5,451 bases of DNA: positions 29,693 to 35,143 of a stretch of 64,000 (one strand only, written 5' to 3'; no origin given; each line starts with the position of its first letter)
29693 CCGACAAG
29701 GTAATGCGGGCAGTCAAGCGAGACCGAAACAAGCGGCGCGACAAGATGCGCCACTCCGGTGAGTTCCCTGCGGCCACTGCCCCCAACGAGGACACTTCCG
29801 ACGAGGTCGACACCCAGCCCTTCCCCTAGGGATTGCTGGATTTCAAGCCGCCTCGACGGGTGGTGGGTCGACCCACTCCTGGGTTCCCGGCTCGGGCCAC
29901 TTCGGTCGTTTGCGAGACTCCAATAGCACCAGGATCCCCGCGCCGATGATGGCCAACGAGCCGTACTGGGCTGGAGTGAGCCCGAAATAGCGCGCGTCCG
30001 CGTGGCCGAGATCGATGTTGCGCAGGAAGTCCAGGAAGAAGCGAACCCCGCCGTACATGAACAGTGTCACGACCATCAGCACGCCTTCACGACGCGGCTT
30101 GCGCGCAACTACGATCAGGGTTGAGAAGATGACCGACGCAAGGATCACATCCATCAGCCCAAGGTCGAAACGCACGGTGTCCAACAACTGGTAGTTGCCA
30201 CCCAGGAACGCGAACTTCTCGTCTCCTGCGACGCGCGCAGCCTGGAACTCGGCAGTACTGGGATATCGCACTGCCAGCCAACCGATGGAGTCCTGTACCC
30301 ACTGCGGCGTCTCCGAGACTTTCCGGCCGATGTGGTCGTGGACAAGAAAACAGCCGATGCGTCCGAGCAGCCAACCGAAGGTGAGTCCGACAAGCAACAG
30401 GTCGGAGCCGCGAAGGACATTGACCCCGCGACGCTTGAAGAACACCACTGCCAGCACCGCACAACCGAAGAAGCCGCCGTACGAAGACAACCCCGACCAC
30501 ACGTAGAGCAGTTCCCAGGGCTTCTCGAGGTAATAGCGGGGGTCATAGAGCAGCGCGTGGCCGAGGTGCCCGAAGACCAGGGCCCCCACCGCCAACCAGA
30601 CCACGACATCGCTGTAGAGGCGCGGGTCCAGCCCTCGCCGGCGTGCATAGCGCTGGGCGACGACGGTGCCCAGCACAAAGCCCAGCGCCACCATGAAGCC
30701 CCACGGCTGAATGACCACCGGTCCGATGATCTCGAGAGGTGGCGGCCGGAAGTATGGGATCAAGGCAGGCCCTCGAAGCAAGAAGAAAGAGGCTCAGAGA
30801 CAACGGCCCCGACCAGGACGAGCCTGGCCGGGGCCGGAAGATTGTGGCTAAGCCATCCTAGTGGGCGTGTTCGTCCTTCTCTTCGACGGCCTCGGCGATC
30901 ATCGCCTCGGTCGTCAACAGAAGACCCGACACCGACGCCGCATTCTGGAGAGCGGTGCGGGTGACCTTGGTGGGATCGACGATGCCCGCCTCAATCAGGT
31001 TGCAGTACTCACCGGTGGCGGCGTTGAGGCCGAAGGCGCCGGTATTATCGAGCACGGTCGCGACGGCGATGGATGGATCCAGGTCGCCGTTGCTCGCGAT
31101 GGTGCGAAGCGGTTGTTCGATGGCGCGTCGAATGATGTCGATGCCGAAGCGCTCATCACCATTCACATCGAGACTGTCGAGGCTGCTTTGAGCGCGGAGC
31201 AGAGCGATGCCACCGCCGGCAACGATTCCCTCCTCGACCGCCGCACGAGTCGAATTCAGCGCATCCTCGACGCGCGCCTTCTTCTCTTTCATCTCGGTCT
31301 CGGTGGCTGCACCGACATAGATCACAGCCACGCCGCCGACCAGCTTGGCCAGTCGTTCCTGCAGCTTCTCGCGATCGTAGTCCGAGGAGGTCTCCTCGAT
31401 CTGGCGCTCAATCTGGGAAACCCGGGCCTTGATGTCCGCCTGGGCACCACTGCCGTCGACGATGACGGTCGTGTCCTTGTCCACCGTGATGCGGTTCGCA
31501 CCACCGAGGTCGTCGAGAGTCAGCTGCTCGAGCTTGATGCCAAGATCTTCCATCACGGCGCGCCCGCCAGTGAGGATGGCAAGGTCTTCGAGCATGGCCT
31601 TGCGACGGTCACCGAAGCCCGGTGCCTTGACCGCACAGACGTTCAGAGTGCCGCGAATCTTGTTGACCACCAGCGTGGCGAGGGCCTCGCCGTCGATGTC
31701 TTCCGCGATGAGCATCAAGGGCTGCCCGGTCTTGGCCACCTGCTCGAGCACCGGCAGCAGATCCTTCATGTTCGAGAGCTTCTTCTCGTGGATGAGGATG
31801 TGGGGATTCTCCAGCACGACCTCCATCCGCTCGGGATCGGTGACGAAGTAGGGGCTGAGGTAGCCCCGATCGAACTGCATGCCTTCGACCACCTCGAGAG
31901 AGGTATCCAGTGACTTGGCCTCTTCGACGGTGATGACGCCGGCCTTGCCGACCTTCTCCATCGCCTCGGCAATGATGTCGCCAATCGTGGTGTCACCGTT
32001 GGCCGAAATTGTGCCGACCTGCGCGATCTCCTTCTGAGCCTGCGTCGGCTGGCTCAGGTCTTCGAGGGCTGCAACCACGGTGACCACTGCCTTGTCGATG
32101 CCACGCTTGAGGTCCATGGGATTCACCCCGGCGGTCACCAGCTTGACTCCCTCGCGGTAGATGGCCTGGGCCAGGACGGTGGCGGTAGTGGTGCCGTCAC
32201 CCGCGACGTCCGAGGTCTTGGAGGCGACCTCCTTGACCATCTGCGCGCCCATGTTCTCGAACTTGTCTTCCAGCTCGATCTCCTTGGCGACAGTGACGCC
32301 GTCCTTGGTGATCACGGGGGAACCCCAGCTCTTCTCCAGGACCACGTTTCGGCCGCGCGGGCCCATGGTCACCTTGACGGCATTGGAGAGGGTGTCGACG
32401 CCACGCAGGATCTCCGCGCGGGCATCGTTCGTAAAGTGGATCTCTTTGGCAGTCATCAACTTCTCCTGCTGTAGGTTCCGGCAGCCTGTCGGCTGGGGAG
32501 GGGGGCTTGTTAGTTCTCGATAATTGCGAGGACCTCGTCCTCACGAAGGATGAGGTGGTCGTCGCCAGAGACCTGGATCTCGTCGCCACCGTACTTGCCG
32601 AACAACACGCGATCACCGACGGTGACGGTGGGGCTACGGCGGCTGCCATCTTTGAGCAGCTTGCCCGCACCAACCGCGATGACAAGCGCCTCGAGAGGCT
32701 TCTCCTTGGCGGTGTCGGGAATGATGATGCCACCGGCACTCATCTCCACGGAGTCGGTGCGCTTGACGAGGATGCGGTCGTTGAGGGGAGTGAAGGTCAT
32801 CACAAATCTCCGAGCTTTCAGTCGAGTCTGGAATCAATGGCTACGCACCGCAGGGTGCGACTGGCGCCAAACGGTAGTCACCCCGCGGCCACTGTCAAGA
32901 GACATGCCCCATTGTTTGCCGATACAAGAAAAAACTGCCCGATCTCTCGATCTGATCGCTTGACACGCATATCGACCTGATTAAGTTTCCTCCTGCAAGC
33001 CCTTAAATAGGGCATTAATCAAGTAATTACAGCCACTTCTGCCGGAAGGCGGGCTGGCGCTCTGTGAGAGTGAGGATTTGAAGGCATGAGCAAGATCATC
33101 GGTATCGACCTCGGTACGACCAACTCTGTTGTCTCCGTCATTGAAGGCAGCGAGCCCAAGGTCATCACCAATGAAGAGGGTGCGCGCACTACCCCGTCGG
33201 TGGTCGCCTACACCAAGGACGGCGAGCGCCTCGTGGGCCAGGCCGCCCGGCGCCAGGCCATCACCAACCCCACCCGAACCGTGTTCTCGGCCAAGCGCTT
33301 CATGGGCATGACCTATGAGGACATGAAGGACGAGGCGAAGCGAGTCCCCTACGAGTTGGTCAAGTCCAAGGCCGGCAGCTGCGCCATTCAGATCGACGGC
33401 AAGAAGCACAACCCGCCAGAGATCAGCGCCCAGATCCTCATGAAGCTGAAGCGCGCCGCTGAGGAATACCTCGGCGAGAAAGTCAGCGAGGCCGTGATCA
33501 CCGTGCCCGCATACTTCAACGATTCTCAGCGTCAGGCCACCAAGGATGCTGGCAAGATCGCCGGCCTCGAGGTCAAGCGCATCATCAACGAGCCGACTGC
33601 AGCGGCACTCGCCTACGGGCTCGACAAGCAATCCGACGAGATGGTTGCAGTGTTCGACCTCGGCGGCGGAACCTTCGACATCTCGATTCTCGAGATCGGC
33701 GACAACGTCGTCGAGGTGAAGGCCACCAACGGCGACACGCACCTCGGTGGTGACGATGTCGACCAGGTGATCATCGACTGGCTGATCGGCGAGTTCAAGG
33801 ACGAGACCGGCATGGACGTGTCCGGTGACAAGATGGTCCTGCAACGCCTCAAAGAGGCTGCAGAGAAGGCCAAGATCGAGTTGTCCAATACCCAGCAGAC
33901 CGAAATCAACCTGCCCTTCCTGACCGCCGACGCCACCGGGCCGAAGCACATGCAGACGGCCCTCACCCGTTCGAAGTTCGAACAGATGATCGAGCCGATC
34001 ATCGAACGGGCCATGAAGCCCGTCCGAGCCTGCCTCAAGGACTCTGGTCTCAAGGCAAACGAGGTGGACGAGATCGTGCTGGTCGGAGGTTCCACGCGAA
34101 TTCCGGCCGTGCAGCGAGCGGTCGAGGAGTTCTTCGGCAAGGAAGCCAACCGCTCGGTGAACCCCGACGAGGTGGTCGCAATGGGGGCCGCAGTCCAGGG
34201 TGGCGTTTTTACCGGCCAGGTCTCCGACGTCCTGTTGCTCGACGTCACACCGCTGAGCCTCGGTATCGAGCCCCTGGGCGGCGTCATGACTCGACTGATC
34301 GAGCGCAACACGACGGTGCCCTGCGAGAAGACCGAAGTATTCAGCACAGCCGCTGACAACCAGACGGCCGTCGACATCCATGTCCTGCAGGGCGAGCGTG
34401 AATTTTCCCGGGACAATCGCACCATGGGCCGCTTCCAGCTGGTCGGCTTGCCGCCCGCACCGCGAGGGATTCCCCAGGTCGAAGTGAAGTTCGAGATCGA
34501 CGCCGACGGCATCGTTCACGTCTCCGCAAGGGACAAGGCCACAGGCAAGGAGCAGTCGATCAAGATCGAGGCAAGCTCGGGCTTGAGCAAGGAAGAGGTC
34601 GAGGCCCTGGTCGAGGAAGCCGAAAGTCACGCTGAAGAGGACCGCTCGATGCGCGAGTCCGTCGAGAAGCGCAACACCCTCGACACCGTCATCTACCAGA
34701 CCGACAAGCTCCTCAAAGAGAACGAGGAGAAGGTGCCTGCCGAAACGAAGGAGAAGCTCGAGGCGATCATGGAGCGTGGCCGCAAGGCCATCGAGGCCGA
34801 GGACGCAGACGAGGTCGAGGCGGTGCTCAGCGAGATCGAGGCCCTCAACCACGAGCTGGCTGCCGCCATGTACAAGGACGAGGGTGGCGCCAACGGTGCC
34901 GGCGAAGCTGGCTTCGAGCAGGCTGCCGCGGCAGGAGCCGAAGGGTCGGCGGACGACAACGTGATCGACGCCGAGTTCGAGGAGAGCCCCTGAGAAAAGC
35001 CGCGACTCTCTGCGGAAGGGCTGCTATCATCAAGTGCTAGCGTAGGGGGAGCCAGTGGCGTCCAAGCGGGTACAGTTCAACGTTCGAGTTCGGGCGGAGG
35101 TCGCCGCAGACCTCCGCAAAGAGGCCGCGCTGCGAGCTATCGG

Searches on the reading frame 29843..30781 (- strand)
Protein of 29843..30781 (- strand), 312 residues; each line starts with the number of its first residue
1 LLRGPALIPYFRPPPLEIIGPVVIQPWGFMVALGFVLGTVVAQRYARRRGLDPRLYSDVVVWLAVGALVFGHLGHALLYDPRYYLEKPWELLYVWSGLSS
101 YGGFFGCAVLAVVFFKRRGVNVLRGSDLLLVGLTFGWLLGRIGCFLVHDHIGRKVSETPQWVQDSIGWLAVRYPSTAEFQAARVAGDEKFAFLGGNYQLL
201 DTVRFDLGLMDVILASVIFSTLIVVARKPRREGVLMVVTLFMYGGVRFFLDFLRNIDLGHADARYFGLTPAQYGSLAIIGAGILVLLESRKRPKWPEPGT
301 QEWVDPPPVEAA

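Call 53: search_protein_families(library=pfam, proteins=[window:29843-30781:-], max_evalue=0.00001)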
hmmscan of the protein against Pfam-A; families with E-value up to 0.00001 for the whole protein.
window:29843-30781:- (312 aa): 1 family
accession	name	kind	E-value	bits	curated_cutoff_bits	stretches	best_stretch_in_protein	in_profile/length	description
PF01790.23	LGT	-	5.9e-37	127.7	24.9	1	18-286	6-238/240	Prolipoprotein diacylglyceryl transferase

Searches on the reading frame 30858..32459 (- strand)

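Call 53: search_protein_families(library=pfam, proteins=[window:30858-32459:-], max_evalue=0.00001)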
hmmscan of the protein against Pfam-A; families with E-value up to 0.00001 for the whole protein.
window:30858-32459:- (533 aa): 1 family
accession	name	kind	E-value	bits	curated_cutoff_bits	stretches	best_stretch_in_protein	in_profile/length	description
PF00118.29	Cpn60_TCP1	-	3.3e-78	264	34.3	1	24-523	1-488/490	TCP-1/cpn60 chaperonin family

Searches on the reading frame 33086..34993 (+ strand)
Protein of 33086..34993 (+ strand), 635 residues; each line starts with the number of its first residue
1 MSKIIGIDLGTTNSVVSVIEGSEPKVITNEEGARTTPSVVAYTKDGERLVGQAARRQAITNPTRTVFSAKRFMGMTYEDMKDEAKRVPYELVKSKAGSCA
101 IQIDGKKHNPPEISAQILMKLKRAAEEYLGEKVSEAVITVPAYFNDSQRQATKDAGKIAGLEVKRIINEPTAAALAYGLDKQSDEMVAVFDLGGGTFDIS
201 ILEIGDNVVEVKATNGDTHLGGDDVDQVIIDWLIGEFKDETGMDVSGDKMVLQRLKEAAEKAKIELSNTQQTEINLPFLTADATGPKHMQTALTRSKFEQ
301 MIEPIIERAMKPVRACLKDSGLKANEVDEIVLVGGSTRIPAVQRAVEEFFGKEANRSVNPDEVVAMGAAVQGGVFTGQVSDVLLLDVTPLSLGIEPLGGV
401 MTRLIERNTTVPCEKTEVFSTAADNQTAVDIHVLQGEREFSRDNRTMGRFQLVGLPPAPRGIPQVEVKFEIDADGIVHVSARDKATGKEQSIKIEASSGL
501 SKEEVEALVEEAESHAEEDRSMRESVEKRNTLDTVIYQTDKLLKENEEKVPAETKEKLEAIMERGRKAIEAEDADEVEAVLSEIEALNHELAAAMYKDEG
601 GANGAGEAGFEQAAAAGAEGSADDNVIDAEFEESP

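Call 53: search_protein_families(library=pfam, proteins=[window:33086-34993:+], max_evalue=0.00001)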
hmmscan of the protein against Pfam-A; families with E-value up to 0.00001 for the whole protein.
window:33086-34993:+ (635 aa): 2 families
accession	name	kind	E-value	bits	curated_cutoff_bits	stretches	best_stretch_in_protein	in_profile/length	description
PF00012.26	HSP70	-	1.7e-254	846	20.6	1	4-597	1-599/599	Hsp70 protein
PF06723.19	MreB_Mbl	-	4.7e-19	68.8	27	1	123-369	83-316/327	MreB/Mbl protein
